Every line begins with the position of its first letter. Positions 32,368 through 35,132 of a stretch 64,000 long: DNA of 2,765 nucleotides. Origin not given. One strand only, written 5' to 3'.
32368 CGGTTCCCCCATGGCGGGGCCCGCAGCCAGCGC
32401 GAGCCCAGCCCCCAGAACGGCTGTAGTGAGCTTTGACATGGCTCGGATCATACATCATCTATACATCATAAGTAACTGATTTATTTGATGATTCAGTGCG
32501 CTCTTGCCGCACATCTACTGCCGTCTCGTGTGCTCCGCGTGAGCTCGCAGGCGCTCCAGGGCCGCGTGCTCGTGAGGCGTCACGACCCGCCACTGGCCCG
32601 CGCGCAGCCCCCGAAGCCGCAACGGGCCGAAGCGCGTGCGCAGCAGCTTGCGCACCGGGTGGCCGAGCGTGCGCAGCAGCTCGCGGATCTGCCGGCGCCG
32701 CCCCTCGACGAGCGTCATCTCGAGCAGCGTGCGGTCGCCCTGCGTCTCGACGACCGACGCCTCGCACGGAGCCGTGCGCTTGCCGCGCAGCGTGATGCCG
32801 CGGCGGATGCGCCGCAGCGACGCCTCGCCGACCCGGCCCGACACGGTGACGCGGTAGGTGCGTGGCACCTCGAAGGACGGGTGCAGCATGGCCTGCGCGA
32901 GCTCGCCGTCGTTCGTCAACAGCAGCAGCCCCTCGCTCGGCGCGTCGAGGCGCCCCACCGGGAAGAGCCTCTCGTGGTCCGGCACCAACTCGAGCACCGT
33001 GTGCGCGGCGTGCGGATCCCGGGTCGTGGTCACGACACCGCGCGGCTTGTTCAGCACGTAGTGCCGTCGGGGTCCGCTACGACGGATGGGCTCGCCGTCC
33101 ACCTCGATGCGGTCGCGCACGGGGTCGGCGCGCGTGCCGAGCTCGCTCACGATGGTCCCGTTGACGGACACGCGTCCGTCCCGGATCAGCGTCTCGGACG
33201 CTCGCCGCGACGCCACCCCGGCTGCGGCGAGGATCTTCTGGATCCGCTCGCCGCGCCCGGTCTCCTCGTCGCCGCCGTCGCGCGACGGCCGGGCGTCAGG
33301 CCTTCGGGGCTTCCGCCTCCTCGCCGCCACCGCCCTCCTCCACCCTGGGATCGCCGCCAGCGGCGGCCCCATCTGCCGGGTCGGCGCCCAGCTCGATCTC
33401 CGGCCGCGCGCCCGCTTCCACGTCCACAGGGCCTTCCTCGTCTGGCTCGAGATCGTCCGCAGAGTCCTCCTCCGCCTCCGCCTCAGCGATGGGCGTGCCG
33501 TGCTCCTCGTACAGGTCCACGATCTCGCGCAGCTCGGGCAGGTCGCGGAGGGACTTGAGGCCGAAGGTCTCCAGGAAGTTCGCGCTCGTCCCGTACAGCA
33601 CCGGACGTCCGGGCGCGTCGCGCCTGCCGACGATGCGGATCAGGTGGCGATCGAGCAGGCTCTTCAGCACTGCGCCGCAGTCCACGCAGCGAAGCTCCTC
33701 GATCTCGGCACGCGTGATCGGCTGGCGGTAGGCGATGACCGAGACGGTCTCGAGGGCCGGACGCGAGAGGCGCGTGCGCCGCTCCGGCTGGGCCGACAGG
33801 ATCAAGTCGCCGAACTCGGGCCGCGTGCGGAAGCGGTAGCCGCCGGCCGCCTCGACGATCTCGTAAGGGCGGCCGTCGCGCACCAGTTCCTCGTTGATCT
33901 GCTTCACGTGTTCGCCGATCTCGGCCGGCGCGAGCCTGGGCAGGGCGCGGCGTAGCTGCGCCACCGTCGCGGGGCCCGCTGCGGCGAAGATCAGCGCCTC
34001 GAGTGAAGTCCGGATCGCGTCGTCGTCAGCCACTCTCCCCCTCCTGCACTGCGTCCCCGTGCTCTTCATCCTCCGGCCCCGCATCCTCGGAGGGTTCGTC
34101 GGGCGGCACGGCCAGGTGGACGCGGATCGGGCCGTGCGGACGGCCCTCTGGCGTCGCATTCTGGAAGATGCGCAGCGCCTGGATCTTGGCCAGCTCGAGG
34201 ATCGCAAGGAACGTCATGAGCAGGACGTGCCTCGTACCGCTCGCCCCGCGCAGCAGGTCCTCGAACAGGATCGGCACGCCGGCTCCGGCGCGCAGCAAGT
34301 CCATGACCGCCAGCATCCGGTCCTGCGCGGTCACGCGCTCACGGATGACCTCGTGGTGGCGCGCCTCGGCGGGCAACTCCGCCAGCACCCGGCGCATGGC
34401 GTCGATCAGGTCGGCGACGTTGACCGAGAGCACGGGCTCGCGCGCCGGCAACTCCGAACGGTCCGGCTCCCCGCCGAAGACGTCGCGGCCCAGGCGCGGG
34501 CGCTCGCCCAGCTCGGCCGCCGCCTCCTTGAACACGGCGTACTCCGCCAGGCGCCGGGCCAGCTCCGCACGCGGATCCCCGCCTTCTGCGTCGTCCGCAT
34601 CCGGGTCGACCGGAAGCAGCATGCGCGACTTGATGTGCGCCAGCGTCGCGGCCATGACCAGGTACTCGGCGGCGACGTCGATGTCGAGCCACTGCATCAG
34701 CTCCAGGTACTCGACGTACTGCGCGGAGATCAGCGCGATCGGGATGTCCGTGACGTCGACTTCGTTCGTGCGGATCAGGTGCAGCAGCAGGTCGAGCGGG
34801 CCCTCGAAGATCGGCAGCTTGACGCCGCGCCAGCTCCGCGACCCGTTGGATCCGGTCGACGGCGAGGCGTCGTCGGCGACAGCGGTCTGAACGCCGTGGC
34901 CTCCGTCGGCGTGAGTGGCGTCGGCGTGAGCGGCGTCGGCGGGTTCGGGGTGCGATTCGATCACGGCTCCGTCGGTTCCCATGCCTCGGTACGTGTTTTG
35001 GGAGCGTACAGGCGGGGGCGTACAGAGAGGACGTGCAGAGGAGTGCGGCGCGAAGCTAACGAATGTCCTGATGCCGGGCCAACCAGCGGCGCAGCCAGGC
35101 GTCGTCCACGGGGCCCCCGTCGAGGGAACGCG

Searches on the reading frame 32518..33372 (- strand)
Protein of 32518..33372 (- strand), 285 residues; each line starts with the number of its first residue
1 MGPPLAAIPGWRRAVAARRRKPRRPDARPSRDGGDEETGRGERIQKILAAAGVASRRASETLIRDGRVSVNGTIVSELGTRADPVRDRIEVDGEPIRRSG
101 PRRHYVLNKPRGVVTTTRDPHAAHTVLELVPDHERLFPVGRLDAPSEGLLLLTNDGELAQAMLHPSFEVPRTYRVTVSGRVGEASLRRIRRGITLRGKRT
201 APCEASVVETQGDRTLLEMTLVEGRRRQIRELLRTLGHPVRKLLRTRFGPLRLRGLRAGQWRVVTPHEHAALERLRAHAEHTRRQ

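Call 73: search_protein_families(library=pfam, proteins=[window:32518-33372:-], max_evalue=0.0001)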
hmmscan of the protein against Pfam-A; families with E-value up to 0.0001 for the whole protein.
window:32518-33372:- (285 aa): 2 families
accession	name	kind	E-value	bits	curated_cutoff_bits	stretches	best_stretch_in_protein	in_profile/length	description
PF00849.27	PseudoU_synth_2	-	8.9e-23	81.6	26.8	1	104-233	2-150/152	RNA pseudouridylate synthase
PF01479.30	S4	-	9.8e-11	41.7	22.8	1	42-83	1-43/48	S4 domain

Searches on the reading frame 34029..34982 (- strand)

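Call 73: search_protein_families(library=pfam, proteins=[window:34029-34982:-], max_evalue=0.0001)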
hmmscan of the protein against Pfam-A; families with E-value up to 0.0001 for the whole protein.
window:34029-34982:- (318 aa): 1 family
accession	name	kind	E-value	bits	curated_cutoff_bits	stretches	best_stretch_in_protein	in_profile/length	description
PF02616.19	SMC_ScpA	-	7.3e-25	88.8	24.6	1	69-275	1-221/232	Segregation and condensation protein ScpA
